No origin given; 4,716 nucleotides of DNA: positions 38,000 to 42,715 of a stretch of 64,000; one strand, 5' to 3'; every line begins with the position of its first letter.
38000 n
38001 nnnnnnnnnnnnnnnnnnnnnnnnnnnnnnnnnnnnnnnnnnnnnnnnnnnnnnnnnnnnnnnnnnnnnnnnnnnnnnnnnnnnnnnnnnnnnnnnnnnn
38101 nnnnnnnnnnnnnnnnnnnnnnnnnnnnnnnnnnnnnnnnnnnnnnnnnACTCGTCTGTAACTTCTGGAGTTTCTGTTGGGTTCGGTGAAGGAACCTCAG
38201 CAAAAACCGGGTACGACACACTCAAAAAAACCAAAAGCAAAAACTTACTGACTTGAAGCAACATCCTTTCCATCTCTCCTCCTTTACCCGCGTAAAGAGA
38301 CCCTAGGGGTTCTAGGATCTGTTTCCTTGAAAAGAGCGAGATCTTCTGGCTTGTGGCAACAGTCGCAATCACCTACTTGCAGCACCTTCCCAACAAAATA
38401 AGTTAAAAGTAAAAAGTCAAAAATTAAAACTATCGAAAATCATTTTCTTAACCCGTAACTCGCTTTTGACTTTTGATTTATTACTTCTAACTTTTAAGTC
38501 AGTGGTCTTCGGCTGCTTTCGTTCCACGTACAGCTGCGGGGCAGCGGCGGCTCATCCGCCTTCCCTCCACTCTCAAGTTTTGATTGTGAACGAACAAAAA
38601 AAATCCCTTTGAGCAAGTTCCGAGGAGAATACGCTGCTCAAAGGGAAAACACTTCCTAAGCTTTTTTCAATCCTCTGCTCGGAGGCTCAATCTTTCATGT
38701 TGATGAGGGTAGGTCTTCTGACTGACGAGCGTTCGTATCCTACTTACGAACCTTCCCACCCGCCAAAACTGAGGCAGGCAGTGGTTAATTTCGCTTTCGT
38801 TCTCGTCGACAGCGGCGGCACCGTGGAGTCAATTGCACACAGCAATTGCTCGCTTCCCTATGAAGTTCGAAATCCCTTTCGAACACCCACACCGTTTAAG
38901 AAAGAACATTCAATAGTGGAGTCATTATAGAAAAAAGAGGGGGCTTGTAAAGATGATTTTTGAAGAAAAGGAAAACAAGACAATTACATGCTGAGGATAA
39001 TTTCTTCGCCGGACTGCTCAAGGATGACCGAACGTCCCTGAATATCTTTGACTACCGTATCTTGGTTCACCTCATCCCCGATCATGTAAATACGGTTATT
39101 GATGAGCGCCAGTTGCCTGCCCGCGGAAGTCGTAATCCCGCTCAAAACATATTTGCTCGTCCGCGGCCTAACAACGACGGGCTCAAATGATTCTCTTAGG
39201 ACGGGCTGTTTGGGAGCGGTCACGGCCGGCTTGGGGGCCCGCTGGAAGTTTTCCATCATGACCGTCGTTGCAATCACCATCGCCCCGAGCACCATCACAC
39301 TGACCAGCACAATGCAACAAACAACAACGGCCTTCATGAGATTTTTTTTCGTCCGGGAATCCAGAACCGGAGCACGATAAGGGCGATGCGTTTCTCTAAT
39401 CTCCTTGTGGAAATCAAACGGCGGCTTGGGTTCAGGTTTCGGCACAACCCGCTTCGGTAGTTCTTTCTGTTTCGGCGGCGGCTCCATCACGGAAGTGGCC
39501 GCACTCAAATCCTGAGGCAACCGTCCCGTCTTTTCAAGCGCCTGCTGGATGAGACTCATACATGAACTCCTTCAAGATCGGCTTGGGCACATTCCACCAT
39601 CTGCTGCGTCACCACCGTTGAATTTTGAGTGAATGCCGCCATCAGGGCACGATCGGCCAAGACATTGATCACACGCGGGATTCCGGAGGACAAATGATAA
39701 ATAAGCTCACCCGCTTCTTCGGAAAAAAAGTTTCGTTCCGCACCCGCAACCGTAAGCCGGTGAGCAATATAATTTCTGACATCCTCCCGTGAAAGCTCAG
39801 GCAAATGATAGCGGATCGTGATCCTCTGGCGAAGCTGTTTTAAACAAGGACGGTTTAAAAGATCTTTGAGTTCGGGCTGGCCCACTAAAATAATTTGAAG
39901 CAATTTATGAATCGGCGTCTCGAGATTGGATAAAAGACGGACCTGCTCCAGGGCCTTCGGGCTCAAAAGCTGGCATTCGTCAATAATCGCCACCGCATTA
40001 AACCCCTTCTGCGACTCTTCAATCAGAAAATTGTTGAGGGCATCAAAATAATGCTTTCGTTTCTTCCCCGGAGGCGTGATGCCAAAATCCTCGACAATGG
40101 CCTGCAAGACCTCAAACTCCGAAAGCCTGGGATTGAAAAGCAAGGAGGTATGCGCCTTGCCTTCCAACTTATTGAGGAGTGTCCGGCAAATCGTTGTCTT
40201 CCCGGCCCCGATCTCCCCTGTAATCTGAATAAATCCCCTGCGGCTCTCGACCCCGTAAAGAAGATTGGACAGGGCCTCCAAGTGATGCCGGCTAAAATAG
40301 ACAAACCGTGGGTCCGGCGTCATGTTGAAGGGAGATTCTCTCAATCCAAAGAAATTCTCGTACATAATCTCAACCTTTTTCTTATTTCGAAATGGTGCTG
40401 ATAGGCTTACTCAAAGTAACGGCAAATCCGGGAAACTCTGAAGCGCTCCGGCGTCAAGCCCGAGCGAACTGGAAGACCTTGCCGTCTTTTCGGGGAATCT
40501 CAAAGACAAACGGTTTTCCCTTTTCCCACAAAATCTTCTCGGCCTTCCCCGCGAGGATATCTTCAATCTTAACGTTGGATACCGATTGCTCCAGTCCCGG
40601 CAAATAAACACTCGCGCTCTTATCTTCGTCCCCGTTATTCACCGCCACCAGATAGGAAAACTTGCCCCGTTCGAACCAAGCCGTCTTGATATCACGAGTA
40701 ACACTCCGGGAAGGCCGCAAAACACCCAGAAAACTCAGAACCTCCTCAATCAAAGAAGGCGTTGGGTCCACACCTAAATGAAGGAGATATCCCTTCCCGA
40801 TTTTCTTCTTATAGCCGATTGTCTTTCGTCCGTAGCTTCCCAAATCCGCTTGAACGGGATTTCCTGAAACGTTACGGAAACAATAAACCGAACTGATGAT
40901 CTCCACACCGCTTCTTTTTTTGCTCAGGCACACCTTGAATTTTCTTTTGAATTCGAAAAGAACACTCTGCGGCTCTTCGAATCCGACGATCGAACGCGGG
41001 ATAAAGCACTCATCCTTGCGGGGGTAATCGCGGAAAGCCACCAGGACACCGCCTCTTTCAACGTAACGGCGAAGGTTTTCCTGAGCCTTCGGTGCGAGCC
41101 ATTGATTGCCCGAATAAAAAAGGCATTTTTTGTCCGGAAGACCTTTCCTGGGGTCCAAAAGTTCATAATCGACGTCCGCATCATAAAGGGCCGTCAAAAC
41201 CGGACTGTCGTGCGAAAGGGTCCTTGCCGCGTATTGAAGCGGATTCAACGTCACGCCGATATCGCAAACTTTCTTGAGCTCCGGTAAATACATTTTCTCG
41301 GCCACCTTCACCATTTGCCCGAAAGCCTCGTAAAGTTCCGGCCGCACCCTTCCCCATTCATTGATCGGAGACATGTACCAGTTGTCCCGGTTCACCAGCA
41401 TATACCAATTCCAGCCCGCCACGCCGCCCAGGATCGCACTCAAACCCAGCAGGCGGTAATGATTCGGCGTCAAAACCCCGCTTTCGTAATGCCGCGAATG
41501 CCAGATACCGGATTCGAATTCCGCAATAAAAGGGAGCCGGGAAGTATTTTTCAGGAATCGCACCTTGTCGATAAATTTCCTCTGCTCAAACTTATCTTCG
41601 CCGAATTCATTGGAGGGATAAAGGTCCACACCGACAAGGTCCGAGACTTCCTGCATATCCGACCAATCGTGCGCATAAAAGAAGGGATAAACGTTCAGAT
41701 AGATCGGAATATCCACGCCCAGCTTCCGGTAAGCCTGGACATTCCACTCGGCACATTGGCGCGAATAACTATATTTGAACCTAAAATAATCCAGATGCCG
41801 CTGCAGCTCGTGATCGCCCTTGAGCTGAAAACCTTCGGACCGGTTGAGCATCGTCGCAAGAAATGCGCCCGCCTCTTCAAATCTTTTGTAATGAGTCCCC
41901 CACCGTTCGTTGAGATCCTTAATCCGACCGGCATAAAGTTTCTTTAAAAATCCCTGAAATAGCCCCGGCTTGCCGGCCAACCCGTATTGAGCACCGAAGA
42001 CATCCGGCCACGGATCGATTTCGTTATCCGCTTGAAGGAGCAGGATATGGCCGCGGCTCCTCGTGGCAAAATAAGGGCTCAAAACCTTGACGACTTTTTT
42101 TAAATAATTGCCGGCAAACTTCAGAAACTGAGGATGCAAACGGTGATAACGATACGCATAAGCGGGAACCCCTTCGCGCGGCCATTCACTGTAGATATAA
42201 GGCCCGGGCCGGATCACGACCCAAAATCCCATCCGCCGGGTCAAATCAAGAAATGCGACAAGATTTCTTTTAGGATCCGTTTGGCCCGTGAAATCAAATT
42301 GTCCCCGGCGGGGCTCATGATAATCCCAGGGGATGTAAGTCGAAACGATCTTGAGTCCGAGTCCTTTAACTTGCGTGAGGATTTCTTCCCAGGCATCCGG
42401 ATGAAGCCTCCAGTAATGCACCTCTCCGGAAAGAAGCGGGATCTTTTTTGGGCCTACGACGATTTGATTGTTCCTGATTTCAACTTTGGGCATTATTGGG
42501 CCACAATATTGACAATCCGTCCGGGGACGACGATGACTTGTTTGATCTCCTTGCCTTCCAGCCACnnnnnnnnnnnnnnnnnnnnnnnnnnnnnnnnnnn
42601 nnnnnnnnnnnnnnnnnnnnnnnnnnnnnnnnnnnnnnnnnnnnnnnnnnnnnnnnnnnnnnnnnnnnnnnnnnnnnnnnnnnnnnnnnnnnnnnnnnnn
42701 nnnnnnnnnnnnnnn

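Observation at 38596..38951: Cobalamin-riboswitch-like aptamer with intrinsic terminator in front of a BtuB/BtuF/BtuC/BtuD-like TonB/ABC uptake operon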

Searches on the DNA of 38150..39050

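Call 3: search_rna_families(source=window, start=38150, end=39050, threshold=evalue, max_evalue=1, show_alignments=4)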
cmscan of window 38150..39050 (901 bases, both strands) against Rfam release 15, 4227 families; matches with E-value up to 1: 3.
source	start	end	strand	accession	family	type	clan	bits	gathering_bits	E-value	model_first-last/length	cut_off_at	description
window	38691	38905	-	RF00174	Cobalamin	Cis-reg; riboswitch;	CL00101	62.3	31.5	7e-15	1-189/189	no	Cobalamin riboswitch aptamer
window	38319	38602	-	RF00174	Cobalamin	Cis-reg; riboswitch;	CL00101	52.4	31.5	4.9e-12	1-189/189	no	Cobalamin riboswitch aptamer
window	38207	38303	-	RF02207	WT1-AS_5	Gene; lncRNA;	-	14.5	80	0.95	1-79/79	no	WT1 antisense RNA conserved region 5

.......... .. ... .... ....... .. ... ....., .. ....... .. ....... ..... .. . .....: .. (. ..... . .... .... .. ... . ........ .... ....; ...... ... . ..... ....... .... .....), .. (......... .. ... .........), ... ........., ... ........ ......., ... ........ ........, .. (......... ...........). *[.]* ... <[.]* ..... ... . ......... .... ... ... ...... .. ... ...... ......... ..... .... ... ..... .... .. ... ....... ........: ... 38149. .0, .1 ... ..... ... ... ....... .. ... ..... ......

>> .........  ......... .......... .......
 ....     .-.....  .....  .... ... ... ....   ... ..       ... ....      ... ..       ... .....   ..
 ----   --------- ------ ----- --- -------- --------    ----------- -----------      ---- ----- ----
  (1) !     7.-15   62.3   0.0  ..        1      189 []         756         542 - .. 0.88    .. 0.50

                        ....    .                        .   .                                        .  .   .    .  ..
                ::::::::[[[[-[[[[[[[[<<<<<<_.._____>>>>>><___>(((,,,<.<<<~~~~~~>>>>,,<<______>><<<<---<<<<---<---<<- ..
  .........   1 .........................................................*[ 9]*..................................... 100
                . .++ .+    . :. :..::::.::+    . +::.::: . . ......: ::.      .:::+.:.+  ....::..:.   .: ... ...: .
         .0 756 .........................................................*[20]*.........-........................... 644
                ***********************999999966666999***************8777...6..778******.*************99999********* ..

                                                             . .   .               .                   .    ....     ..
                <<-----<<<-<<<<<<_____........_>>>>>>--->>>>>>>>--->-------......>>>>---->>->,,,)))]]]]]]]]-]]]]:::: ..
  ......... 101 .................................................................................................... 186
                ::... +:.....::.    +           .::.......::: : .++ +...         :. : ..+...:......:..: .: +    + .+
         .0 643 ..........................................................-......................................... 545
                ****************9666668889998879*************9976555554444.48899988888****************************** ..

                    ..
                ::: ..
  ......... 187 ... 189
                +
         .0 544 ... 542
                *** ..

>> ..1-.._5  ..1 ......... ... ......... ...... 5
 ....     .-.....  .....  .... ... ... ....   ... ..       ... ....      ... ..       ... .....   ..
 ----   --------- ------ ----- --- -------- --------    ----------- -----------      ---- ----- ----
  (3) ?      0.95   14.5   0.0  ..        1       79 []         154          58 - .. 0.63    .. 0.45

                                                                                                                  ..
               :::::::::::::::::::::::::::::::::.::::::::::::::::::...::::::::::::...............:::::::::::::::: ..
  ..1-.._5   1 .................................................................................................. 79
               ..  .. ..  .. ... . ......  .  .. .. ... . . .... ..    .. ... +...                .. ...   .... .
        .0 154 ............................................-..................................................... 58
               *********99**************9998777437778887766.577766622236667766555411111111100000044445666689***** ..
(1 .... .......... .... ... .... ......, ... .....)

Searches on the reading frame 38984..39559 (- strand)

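Call 5: search_protein_families(library=pfam, proteins=[window:38984-39559:-])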
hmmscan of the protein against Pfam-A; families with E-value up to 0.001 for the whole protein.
window:38984-39559:- (191 aa): 1 family
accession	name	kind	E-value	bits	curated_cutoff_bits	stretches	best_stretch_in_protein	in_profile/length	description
PF16537.11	T2SSB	-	2e-05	24.6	28.4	1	150-189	19-58/60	Type II secretion system protein B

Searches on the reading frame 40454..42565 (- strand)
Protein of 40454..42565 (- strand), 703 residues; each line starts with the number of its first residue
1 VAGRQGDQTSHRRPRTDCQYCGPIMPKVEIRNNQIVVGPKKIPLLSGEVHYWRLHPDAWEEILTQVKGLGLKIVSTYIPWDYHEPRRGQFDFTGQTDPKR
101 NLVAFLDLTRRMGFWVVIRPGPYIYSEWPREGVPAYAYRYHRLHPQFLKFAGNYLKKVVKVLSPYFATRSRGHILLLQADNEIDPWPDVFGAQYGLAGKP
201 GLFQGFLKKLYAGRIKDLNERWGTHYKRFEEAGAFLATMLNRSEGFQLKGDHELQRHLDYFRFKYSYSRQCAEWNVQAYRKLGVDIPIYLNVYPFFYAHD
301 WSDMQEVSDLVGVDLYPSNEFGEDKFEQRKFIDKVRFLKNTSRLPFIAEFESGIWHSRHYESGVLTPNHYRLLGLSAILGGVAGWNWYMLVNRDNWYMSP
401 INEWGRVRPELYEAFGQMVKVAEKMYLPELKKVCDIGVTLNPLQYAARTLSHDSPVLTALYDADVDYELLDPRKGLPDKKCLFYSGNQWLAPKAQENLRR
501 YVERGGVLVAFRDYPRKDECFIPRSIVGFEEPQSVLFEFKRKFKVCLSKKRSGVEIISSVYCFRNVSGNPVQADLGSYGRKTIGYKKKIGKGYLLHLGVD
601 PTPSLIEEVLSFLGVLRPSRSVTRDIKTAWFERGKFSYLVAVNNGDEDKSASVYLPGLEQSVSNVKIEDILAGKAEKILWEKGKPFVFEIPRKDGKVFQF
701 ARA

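Call 5: search_protein_families(library=pfam, proteins=[window:40454-42565:-])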
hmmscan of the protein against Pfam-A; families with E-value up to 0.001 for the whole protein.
window:40454-42565:- (703 aa): 3 families
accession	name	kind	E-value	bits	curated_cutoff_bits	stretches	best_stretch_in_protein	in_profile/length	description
PF01301.25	Glyco_hydro_35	-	1.1e-36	127.5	27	1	36-183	3-150/319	Glycosyl hydrolases family 35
PF02449.21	Glyco_hydro_42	-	3.2e-17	63.4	21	1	57-338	10-287/376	Beta-galactosidase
PF22369.2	GLMA_2nd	-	9.1e-06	25.9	27.7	1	455-526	21-96/138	GLMA-like, second domain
